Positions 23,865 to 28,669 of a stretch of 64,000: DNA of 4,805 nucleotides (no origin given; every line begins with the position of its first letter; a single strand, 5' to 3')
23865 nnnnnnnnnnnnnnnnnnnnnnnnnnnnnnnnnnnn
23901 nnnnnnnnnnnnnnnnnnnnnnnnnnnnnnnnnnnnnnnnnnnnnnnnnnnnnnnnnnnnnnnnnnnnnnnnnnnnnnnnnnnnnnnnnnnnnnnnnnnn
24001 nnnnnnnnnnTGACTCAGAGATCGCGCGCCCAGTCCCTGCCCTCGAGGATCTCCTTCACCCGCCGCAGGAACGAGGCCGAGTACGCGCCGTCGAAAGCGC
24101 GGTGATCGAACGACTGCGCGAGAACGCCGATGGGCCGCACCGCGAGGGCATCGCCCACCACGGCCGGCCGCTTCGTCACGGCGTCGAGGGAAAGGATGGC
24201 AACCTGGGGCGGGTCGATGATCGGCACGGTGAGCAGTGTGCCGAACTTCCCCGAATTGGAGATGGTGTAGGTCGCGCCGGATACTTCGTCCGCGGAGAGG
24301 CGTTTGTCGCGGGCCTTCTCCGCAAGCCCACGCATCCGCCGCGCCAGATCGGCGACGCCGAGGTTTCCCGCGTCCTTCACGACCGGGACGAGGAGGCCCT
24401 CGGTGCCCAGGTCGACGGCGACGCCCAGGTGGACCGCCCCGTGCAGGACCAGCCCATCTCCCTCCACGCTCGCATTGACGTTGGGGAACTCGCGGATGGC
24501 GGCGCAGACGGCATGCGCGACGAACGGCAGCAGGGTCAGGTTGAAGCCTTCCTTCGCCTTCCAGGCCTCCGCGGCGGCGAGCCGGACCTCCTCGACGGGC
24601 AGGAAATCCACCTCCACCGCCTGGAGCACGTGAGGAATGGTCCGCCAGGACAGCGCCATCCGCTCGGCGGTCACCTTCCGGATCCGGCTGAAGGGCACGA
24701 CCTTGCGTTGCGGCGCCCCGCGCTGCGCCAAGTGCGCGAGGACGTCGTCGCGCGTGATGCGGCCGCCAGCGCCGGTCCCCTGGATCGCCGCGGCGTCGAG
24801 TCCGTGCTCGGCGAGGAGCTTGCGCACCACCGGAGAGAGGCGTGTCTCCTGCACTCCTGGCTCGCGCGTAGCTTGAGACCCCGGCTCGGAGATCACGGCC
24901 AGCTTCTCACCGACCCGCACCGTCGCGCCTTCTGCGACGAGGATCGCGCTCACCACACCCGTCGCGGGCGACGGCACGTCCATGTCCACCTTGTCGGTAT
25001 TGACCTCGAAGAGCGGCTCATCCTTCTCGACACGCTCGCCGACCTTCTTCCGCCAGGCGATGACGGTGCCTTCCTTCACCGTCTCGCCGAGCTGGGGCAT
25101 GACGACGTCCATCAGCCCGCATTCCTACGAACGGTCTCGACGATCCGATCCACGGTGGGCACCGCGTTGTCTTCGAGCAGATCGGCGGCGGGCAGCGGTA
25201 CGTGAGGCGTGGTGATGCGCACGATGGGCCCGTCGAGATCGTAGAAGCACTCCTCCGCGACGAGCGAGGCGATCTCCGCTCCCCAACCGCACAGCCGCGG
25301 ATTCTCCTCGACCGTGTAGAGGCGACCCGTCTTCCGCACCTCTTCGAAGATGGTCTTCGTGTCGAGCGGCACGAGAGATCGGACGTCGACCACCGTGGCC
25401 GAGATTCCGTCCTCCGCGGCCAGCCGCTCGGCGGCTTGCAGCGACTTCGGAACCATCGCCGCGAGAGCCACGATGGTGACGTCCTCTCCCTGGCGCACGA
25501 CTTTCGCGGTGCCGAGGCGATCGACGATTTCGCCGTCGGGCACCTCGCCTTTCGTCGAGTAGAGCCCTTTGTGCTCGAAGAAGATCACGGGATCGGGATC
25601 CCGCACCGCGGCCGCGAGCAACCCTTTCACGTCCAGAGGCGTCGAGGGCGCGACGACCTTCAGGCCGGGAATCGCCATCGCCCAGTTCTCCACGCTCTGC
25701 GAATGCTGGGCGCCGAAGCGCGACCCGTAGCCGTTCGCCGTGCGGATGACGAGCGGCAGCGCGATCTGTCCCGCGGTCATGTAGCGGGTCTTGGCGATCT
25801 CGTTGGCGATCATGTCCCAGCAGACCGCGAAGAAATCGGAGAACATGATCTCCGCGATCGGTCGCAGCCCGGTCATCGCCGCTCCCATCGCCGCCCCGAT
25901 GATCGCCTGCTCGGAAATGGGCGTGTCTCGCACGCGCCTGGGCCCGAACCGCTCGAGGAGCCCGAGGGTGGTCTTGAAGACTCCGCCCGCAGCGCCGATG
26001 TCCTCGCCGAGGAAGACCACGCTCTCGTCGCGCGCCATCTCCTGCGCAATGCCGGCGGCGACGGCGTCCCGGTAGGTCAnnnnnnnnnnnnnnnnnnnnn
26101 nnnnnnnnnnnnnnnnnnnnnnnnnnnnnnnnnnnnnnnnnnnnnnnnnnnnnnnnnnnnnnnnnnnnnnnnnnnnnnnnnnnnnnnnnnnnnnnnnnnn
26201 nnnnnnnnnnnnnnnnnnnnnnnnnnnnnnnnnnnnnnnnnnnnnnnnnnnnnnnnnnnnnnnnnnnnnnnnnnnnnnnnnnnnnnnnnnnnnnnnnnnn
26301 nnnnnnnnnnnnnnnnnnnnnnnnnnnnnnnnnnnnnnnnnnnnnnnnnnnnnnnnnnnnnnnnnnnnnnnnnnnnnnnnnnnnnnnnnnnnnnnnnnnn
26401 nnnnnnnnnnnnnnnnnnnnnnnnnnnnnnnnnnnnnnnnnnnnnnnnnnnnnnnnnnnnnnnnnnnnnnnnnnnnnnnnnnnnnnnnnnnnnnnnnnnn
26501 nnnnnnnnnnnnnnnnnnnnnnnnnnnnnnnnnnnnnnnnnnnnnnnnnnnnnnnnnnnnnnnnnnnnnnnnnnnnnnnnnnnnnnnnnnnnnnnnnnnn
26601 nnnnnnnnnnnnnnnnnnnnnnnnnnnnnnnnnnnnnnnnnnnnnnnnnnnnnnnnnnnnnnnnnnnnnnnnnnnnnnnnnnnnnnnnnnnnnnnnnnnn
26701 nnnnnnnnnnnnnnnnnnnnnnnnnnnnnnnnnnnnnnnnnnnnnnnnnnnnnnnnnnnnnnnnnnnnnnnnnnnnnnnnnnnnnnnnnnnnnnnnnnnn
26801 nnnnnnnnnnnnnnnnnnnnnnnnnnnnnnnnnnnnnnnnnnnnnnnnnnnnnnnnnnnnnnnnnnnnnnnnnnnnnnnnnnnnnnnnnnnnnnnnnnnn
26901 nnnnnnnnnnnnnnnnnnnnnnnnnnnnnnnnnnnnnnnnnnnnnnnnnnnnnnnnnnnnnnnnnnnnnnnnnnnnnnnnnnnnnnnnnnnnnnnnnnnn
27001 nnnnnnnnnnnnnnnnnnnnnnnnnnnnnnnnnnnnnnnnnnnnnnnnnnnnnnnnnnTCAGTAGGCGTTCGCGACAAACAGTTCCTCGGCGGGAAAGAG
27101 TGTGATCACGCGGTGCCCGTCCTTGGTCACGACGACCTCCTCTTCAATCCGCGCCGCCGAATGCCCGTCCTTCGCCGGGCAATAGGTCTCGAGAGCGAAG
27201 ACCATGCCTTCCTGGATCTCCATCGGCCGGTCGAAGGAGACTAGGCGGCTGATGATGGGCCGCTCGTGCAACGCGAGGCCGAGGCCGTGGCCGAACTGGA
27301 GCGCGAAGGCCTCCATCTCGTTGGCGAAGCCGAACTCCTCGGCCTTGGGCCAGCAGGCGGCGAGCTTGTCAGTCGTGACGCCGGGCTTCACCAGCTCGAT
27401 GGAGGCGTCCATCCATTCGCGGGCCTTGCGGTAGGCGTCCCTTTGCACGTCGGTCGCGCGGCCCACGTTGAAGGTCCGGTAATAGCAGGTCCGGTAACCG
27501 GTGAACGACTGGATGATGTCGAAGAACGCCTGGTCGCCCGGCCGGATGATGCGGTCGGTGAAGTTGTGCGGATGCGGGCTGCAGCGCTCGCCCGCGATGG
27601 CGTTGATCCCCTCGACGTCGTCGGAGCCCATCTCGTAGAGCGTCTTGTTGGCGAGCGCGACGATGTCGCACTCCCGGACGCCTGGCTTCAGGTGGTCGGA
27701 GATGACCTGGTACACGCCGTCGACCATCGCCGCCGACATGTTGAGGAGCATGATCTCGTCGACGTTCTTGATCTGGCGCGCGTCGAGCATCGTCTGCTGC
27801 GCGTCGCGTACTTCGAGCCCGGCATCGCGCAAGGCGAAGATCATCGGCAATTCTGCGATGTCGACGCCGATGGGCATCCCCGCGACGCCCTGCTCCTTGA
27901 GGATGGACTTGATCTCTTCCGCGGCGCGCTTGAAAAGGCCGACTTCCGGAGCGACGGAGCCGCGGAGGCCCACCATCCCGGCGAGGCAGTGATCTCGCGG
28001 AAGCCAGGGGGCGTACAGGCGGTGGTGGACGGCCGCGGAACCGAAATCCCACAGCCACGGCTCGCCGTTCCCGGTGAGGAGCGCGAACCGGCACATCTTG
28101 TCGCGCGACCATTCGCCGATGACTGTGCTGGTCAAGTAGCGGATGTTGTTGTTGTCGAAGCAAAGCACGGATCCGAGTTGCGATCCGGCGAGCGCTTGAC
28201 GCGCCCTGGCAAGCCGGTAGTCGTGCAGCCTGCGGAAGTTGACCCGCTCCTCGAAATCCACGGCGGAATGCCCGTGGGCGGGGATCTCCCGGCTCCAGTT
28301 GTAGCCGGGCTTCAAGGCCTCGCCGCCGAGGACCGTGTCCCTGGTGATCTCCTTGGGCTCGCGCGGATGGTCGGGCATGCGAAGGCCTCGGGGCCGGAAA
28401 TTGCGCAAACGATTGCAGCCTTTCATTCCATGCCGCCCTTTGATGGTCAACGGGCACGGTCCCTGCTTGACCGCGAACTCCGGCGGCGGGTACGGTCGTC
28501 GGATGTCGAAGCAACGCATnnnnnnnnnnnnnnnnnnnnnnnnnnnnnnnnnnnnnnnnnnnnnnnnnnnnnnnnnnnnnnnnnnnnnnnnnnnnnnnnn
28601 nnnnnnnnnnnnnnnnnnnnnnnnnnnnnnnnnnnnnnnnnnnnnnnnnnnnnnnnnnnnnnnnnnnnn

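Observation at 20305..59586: Recurrent ~0.15-0.25 kb internal losses and frame breaks in at least six otherwise well-conserved genes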

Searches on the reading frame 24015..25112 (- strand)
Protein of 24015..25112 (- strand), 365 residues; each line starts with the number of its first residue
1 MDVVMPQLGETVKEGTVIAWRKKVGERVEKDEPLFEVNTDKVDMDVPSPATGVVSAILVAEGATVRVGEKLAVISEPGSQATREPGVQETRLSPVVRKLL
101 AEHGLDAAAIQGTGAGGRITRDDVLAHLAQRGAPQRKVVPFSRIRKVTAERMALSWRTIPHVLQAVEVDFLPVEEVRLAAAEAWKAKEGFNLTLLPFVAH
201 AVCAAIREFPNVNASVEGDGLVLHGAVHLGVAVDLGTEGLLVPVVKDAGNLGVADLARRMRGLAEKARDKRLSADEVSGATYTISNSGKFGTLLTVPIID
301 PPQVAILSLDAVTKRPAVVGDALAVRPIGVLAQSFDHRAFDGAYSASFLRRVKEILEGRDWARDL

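Call 20: find_encoding_contigs(protein=window:24015-25112:-, flank=10000, max_places=10)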
Protein window:24015-25112:- (365 aa): 11 contigs read that carry it; 10 places shown.
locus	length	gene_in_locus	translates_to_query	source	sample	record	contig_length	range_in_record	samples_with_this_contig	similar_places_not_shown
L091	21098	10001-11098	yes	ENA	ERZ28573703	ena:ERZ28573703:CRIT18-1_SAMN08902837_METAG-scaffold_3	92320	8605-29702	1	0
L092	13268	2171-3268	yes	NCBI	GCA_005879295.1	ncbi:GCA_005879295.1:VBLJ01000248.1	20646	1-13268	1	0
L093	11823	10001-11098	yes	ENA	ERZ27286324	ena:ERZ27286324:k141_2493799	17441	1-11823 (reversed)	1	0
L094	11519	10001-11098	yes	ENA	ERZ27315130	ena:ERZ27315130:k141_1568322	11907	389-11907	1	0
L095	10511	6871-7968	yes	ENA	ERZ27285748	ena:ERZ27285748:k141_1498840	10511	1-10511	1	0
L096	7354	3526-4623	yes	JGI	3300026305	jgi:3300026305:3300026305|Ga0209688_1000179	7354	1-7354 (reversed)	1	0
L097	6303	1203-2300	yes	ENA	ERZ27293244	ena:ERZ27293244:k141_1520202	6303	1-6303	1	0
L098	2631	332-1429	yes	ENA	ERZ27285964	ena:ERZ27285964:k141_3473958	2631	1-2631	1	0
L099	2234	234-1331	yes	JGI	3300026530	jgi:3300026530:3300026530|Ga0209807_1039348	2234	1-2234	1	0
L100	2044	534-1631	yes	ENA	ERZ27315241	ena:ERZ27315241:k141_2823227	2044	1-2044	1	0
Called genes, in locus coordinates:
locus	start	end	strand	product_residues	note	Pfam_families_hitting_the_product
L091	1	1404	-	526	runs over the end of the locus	-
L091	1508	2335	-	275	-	PF00528:BPD_transp_1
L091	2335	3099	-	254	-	PF00528:BPD_transp_1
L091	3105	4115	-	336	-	PF09084:NMT1, PF12974:Phosphonate-bd (weak), PF13379:NMT1_2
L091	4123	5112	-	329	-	PF13379:NMT1_2, PF09084:NMT1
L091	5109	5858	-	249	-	PF00005:ABC_tran, PF13304:AAA_21 (faint)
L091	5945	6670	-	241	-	PF02627:CMD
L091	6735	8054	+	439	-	PF00557:Peptidase_M24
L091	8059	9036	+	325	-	PF00676:E1_dh, PF02775:TPP_enzyme_C (weak)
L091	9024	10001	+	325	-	PF02779:Transket_pyr, PF02780:Transketolase_C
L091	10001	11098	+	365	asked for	PF00364:Biotin_lipoyl, PF25919:BSH_CusB (faint), PF02817:E3_binding, PF00198:2-oxoacid_dh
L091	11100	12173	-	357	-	PF00356:LacI, PF00532:Peripla_BP_1, PF13407:Peripla_BP_4, PF13377:Peripla_BP_3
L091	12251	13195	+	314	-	PF01488:Shikimate_DH (weak), PF02826:2-Hacid_dh_C (weak), PF03446:NAD_binding_2, PF03807:F420_oxidored (weak), PF14833:NAD_binding_11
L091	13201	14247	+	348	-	PF08240:ADH_N, PF00107:ADH_zinc_N, PF13602:ADH_zinc_N_2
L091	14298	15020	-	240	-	PF00775:Dioxygenase_C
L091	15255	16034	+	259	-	-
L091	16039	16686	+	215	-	PF04542:Sigma70_r2, PF22029:PhyR_sigma2, PF08281:Sigma70_r4_2, PF04545:Sigma70_r4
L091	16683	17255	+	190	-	-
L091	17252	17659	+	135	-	-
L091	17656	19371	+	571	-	PF12895:ANAPC3 (faint), PF13181:TPR_8 (faint), PF13432:TPR_16 (faint), PF00515:TPR_1 (faint), PF13414:TPR_11 (faint), PF07719:TPR_2 (weak)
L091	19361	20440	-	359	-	PF06500:FrsA-like, PF02129:Peptidase_S15 (faint), PF12146:Hydrolase_4 (faint), PF00561:Abhydrolase_1 (faint), PF12697:Abhydrolase_6, PF00326:Peptidase_S9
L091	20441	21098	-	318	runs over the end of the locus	PF00795:CN_hydrolase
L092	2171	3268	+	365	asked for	PF00364:Biotin_lipoyl, PF25919:BSH_CusB (faint), PF02817:E3_binding, PF00198:2-oxoacid_dh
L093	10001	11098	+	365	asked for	PF00364:Biotin_lipoyl, PF25919:BSH_CusB (faint), PF02817:E3_binding, PF00198:2-oxoacid_dh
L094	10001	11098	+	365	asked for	PF00364:Biotin_lipoyl, PF25919:BSH_CusB (faint), PF02817:E3_binding, PF00198:2-oxoacid_dh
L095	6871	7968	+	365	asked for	PF00364:Biotin_lipoyl, PF25919:BSH_CusB (faint), PF02817:E3_binding, PF00198:2-oxoacid_dh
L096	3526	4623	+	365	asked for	PF00364:Biotin_lipoyl, PF25919:BSH_CusB (faint), PF02817:E3_binding, PF00198:2-oxoacid_dh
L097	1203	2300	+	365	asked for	PF00364:Biotin_lipoyl, PF25919:BSH_CusB (faint), PF02817:E3_binding, PF00198:2-oxoacid_dh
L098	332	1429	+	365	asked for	PF00364:Biotin_lipoyl, PF25919:BSH_CusB (faint), PF02817:E3_binding, PF00198:2-oxoacid_dh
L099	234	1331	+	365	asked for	PF00364:Biotin_lipoyl, PF25919:BSH_CusB (faint), PF02817:E3_binding, PF00198:2-oxoacid_dh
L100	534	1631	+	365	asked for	PF00364:Biotin_lipoyl, PF25919:BSH_CusB (faint), PF02817:E3_binding, PF00198:2-oxoacid_dh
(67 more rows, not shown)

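Call 41: search_protein_families(library=pfam, proteins=[L091:14298-15020:-], max_evalue=0.001)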
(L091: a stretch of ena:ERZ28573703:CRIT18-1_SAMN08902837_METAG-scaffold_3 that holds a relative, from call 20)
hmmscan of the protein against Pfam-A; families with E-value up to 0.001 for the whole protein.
L091:14298-15020:- (240 aa): 1 family
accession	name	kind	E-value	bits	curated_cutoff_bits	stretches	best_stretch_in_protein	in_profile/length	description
PF00775.27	Dioxygenase_C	-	5.1e-10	39.5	27.3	1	92-149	41-100/182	Dioxygenase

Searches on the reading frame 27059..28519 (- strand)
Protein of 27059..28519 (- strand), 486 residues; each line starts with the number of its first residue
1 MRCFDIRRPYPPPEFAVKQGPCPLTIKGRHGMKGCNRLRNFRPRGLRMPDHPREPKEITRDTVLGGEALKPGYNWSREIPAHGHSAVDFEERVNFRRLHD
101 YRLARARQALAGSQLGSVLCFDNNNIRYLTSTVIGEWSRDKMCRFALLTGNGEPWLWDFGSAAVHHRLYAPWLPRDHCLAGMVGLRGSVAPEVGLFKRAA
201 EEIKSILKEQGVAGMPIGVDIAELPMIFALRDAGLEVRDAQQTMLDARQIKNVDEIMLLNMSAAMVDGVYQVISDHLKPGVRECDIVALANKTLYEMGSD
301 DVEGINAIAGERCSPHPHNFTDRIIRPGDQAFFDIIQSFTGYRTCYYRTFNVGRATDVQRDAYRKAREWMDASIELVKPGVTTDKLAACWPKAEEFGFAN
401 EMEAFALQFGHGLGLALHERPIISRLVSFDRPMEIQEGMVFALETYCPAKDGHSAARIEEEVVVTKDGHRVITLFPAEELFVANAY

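Call 15: find_encoding_contigs(protein=window:27059-28519:-, flank=10000, max_places=10)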
Protein window:27059-28519:- (486 aa): no gene with exactly this product is on record in the collection.
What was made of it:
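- Tried and rejected: A first look-up with a 486-aa start for the M24 peptidase failed because the called start differs (call 15).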

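Call 19: find_encoding_contigs(protein=window:27059-28378:-, flank=10000, max_places=10)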
Protein window:27059-28378:- (439 aa): 3 contigs read that carry it; 3 places shown.
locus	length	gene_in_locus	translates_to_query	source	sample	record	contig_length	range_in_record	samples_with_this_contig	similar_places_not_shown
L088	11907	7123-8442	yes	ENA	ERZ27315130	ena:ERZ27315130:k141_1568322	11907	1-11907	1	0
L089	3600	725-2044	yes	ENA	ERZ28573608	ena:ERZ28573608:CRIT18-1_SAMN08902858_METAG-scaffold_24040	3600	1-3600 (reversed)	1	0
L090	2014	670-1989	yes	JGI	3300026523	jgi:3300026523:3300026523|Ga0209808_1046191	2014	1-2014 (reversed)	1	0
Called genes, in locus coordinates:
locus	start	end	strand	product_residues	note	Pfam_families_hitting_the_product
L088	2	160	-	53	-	?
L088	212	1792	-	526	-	-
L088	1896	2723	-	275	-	PF00528:BPD_transp_1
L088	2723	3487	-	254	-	PF00528:BPD_transp_1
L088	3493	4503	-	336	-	PF09084:NMT1, PF12974:Phosphonate-bd (weak), PF13379:NMT1_2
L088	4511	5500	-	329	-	PF13379:NMT1_2, PF09084:NMT1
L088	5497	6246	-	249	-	PF00005:ABC_tran, PF13304:AAA_21 (faint)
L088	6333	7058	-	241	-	PF02627:CMD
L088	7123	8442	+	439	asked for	PF00557:Peptidase_M24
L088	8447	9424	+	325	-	PF00676:E1_dh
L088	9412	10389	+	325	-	PF02779:Transket_pyr, PF02780:Transketolase_C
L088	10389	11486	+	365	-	PF00364:Biotin_lipoyl, PF25919:BSH_CusB (faint), PF02817:E3_binding, PF00198:2-oxoacid_dh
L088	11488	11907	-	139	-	?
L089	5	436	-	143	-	-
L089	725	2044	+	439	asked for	PF00557:Peptidase_M24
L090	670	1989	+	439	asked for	PF00557:Peptidase_M24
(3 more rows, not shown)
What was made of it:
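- Tried and rejected: It was redone with the 439-aa start (call 19).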
